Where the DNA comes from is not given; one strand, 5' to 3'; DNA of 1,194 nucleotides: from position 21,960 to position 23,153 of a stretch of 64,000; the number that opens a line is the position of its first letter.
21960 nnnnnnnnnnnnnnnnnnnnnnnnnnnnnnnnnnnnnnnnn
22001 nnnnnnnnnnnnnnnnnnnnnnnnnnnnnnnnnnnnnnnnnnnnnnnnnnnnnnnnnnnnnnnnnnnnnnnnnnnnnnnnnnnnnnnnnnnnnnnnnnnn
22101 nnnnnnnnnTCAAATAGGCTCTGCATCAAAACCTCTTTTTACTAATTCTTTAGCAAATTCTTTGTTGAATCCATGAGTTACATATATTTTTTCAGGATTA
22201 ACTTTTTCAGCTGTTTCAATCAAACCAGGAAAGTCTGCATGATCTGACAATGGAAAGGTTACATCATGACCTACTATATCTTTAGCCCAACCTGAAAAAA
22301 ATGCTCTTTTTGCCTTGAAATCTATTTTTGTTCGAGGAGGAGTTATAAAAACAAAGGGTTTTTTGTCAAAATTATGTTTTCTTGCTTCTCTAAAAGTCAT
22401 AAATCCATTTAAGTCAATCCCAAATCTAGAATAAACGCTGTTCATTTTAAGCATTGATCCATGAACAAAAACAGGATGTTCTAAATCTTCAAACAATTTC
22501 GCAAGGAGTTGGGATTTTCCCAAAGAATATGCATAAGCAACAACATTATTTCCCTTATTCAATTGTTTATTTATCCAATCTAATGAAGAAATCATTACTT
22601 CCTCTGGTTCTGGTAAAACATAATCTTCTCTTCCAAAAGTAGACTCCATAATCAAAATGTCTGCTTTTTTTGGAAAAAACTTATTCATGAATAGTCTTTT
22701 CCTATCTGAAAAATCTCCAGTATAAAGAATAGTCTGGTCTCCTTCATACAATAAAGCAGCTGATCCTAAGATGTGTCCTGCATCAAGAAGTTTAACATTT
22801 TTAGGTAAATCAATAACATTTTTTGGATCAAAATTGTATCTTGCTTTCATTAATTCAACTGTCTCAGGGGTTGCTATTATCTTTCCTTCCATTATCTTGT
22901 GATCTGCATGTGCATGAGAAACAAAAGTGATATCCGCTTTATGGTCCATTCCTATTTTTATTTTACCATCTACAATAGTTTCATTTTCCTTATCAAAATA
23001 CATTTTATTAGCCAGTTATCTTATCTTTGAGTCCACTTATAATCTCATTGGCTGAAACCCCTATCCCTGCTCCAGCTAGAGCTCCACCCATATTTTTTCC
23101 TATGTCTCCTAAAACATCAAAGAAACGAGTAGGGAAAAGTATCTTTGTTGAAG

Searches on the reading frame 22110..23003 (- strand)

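Call 59: search_protein_families(library=pfam, proteins=[window:22110-23003:-], max_evalue=0.001)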
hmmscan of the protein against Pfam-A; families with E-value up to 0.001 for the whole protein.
window:22110-23003:- (297 aa): 1 family
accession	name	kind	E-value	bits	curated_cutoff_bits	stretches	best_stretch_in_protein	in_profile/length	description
PF07521.17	RMMBL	-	0.0001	22.6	21.6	1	249-293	10-59/63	Zn-dependent metallo-hydrolase RNA specificity domain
